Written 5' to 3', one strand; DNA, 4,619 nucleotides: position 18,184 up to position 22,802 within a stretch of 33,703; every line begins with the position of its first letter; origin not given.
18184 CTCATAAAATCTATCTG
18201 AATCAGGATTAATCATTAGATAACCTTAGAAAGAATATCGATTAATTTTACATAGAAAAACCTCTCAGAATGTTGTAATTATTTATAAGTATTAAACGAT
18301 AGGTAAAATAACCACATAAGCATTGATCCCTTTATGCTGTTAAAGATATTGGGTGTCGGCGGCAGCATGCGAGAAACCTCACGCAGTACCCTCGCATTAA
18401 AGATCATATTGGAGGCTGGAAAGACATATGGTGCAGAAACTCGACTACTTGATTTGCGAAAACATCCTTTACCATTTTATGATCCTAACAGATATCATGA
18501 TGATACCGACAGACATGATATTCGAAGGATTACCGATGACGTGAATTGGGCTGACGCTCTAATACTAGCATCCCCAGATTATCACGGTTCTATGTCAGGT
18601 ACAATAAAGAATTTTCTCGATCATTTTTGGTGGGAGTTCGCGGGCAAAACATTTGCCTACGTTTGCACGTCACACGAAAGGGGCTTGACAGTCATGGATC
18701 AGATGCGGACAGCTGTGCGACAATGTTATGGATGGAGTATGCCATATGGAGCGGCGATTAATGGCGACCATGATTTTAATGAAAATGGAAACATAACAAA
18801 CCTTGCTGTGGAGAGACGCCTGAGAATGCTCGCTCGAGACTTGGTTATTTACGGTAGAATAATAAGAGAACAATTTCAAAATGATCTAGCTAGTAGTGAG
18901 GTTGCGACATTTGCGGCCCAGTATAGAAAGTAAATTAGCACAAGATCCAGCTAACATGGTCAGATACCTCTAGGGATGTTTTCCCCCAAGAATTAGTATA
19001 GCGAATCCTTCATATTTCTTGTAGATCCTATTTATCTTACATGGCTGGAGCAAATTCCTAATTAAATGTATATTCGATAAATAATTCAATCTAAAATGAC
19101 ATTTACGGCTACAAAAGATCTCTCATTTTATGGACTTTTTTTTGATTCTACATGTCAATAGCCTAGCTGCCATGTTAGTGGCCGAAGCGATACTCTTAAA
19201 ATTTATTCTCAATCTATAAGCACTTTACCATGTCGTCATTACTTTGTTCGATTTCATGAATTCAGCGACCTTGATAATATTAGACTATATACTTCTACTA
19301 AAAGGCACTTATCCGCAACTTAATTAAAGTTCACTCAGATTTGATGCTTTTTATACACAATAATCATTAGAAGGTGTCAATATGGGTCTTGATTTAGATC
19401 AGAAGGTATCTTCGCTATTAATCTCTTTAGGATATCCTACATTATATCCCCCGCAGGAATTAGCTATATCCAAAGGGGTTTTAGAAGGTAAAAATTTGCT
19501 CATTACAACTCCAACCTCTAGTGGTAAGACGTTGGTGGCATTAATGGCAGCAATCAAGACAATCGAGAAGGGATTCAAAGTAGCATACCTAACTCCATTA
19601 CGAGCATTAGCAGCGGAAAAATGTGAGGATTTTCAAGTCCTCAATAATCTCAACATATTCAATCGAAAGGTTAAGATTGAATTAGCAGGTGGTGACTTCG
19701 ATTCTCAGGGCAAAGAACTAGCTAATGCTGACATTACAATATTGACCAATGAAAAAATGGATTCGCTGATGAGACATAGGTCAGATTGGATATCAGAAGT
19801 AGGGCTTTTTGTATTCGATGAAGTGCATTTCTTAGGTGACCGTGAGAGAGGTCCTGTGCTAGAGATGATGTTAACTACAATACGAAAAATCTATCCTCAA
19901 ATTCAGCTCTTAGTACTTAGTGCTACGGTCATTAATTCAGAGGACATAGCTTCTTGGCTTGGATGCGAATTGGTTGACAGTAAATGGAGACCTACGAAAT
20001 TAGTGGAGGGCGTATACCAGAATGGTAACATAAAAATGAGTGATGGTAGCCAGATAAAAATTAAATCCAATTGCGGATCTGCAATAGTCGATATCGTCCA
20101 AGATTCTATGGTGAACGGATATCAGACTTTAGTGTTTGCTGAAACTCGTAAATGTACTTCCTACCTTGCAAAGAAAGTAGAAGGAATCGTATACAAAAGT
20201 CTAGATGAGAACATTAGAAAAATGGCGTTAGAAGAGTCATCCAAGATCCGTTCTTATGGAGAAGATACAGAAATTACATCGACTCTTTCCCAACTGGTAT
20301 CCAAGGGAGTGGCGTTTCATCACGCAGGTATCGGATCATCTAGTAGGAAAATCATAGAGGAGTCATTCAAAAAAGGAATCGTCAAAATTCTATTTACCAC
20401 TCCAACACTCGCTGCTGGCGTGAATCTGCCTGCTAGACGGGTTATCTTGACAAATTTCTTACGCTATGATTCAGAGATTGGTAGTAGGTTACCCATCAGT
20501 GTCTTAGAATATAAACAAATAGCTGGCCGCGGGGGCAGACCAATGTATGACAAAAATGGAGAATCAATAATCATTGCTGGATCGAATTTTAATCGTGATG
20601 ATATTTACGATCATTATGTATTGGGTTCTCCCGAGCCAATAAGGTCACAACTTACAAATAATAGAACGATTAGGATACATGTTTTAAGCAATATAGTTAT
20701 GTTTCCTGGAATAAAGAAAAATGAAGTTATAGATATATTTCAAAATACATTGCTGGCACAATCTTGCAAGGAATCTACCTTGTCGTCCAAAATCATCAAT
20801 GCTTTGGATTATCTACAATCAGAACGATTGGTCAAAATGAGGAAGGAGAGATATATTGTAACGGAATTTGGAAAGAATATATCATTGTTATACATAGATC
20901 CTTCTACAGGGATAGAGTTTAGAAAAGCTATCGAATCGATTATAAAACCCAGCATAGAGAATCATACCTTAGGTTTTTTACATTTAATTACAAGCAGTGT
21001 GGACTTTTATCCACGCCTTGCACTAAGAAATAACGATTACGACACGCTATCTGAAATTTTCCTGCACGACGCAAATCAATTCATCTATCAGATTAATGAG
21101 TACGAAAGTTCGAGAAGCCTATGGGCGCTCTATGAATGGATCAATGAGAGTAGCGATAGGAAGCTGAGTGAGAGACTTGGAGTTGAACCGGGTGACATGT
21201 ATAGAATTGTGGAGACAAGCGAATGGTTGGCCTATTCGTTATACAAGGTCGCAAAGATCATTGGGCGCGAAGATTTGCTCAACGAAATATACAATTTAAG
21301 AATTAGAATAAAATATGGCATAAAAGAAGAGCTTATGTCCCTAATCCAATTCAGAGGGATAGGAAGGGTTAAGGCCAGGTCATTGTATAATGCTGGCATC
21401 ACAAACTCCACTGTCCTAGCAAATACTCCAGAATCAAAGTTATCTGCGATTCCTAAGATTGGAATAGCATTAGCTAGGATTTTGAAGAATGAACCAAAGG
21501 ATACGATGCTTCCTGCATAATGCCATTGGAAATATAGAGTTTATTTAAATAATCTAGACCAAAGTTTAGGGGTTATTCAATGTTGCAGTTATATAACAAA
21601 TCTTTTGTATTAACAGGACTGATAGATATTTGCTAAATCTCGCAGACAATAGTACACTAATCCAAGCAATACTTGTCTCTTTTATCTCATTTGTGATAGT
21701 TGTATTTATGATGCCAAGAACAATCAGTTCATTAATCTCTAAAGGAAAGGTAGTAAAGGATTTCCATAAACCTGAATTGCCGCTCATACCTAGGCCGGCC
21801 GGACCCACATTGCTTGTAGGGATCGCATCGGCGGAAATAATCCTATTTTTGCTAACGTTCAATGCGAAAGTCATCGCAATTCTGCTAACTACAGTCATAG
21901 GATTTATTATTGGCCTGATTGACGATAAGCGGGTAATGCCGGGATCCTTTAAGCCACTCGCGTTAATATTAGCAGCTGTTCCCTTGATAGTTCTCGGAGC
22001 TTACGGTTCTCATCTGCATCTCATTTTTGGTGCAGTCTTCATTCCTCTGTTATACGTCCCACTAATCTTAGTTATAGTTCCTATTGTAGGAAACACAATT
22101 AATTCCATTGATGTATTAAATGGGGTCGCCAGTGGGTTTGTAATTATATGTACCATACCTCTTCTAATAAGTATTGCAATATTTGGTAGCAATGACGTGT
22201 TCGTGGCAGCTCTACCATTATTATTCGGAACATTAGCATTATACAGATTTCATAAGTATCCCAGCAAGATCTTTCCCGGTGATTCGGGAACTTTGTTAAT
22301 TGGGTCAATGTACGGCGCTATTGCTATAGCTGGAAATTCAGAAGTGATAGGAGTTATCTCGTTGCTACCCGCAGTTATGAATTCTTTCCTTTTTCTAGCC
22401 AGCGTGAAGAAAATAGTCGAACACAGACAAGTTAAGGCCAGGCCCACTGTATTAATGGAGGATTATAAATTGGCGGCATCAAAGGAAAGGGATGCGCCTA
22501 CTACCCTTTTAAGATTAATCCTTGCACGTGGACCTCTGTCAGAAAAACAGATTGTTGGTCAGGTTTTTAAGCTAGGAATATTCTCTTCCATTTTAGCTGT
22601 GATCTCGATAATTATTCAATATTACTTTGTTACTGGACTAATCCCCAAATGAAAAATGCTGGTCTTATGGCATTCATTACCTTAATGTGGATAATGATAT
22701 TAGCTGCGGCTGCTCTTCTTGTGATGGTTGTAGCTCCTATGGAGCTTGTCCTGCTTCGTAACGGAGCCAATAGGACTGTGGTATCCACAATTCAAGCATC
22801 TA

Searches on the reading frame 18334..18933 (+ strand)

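Call 20: search_protein_families(library=pfam, proteins=[window:18334-18933:+], max_evalue=0.001)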
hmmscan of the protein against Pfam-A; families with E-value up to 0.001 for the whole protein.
window:18334-18933:+ (199 aa): 2 families
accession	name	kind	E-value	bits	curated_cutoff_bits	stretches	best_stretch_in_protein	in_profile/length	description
PF03358.20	FMN_red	-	8.5e-28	97.3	24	1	4-142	2-147/152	NADPH-dependent FMN reductase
PF02525.22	Flavodoxin_2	-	2.2e-11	44.2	27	1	4-117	2-122/198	Flavodoxin-like fold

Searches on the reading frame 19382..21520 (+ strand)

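Call 20: search_protein_families(library=pfam, proteins=[window:19382-21520:+], max_evalue=0.001)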
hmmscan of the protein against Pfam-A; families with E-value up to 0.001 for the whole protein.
window:19382-21520:+ (712 aa): 7 families
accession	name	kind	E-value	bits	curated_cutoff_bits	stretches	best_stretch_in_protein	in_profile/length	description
PF00270.35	DEAD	-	1.7e-33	116.2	26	1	23-186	2-164/167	DEAD/DEAH box helicase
PF21280.2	Helicase_dom4_arc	-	3.2e-27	95.3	27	1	530-646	1-125/125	Archaeal helicase, domain 4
PF00271.37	Helicase_C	-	2.3e-09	37.9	23.5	1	307-386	39-108/110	Helicase conserved C-terminal domain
PF04851.21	ResIII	-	2.6e-09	37.7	22.5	1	22-183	5-162/164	Type III restriction enzyme, res subunit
PF22527.2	DEXQc_Suv3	-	6.2e-06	26.3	27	1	42-161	19-115/154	DEXQ-box helicase domain of Suv3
PF20470.4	HTH_61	-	8.1e-05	23.4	24.3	0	415-485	21-92/92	Helix-turn-helix domain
PF14520.12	HHH_5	-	0.0001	23.2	27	1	654-699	4-49/57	Helix-hairpin-helix domain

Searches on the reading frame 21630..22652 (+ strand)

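Call 20: search_protein_families(library=pfam, proteins=[window:21630-22652:+], max_evalue=0.001)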
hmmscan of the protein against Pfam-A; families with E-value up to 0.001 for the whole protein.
window:21630-22652:+ (340 aa): 1 family
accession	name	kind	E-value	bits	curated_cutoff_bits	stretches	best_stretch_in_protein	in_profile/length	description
PF00953.26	Glycos_transf_4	-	4.5e-27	95.4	27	1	82-235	2-159/160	Glycosyl transferase family 4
